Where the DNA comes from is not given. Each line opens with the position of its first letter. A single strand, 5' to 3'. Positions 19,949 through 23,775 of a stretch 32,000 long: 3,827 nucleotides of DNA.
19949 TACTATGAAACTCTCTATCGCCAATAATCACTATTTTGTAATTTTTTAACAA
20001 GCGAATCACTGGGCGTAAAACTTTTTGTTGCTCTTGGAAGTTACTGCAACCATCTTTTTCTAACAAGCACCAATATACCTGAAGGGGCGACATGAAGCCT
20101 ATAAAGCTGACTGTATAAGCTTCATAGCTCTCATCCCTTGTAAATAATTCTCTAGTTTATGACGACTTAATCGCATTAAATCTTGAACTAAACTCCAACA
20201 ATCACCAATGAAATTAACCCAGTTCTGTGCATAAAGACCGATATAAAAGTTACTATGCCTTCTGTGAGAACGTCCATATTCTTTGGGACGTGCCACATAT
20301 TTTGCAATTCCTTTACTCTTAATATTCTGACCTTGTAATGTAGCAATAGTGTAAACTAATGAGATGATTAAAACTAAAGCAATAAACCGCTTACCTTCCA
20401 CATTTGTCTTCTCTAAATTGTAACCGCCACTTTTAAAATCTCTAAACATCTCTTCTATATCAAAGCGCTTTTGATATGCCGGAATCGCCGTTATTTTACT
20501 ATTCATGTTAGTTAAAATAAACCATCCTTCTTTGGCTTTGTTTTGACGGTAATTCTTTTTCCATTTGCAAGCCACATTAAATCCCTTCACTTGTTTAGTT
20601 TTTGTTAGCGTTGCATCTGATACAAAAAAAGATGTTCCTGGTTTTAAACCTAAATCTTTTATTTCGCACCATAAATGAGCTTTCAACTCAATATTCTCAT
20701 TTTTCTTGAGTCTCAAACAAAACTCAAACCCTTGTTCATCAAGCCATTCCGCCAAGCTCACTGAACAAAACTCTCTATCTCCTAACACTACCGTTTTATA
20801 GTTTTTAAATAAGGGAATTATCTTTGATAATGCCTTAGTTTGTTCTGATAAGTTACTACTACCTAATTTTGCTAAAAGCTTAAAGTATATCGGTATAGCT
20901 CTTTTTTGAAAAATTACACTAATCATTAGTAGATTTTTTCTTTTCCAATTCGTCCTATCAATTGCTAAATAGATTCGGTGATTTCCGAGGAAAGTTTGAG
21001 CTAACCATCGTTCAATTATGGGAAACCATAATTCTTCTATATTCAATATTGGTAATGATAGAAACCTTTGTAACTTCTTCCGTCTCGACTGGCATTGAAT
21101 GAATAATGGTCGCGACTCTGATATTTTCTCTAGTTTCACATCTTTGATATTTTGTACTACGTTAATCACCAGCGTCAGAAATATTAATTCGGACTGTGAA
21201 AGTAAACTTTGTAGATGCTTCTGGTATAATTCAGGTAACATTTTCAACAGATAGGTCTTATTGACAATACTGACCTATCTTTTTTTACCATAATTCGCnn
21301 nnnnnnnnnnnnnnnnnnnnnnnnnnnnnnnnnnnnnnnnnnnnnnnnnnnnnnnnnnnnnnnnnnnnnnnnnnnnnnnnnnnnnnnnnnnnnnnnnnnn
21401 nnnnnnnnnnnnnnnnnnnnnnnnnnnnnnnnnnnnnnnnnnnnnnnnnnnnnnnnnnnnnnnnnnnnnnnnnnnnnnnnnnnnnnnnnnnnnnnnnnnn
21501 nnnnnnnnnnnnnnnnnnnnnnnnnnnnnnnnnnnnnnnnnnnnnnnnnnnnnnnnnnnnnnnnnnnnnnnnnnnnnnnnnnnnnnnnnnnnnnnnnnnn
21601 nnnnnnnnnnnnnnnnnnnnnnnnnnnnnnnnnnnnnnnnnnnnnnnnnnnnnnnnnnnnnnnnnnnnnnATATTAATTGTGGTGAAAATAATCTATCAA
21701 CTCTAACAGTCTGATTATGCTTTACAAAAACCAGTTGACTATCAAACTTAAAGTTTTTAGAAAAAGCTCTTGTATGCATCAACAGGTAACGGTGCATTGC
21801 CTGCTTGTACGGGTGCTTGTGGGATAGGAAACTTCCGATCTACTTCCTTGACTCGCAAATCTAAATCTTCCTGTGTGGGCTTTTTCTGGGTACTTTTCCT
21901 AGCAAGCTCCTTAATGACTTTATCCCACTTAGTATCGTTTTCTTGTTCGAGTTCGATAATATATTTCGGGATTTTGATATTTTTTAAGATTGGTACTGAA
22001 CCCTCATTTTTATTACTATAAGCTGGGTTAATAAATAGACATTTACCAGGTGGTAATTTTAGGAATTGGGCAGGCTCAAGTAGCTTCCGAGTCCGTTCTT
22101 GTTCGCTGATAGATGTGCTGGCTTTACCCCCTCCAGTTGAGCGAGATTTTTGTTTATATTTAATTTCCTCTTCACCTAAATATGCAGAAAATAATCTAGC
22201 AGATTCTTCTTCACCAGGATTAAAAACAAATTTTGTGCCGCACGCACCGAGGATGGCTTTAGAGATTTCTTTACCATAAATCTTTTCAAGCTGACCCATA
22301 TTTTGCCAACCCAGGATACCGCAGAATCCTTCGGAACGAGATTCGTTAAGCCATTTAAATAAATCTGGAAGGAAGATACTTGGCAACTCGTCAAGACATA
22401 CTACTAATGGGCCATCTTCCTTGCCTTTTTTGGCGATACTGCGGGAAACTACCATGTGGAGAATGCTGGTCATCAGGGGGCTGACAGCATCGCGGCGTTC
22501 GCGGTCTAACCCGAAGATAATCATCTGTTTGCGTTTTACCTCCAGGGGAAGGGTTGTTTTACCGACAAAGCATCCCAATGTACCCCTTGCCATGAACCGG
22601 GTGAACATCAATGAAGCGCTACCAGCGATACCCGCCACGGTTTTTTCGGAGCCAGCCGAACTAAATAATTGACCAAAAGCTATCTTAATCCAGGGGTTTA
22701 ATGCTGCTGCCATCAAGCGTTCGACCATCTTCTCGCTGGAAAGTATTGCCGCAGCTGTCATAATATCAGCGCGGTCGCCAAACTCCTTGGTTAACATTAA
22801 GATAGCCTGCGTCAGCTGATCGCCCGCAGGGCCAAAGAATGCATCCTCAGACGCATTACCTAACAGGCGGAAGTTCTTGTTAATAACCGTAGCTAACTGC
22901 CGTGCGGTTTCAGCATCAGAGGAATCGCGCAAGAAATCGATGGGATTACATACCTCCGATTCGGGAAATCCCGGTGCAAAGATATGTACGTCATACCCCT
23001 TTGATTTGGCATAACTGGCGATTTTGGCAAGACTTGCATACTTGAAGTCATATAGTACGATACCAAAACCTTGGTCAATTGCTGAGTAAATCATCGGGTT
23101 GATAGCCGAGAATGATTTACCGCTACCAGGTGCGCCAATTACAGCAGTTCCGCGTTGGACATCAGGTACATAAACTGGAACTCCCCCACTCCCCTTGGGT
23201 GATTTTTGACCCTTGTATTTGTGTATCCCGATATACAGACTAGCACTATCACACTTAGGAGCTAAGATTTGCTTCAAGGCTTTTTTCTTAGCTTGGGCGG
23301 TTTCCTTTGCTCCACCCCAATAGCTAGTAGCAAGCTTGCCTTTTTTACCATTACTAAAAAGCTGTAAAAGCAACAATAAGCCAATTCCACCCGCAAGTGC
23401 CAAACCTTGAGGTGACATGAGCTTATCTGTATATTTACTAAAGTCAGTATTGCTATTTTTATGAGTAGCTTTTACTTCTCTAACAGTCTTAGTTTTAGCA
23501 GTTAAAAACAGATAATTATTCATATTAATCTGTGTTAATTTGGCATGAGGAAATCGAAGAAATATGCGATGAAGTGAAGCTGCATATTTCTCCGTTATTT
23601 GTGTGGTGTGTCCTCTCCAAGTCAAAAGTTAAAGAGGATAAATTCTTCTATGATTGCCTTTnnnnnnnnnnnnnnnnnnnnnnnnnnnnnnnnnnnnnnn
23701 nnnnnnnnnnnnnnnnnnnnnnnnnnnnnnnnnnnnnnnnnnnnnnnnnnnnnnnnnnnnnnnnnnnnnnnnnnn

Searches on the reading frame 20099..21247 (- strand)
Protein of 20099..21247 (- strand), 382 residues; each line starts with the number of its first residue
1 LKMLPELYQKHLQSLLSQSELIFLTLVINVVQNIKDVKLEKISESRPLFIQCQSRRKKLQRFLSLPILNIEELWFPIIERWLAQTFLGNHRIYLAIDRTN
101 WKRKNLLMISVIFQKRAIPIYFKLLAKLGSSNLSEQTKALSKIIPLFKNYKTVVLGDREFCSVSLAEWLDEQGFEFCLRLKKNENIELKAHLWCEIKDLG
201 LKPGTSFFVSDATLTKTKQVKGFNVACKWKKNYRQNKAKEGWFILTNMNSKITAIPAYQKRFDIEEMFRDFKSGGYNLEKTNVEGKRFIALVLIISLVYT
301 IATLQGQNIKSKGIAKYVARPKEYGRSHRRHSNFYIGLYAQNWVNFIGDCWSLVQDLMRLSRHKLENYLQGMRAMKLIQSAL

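Call 52: search_protein_families(library=pfam, proteins=[window:20099-21247:-], max_evalue=0.001)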
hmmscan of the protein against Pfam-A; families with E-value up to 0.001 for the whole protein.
window:20099-21247:- (382 aa): 2 families
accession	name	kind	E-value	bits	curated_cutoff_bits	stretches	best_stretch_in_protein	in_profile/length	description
PF01609.27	DDE_Tnp_1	-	1.9e-12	47.8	23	1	106-295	35-193/200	Transposase DDE domain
PF13701.12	DDE_Tnp_1_4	-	8.2e-06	24.7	34.7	1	146-274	212-342/435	Transposase DDE domain group 1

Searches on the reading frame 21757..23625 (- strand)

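Call 3: search_protein_families(library=pfam, proteins=[window:21757-23625:-], max_evalue=0.01)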
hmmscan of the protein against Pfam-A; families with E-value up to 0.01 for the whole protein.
window:21757-23625:- (622 aa): 3 families
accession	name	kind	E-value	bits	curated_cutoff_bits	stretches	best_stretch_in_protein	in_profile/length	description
PF10412.15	TrwB_AAD_bind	-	1.6e-29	103.5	20.5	1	147-530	5-372/387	Type IV secretion-system coupling protein DNA-binding domain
PF12696.13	TraG-D_C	-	1.4e-26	93.3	22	1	406-525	1-125/126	TraM recognition site of TraD and TraG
PF02534.20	T4SS-DNA_transf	-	7.5e-23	81.5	20.1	1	158-528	45-427/468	Type IV secretory system Conjugative DNA transfer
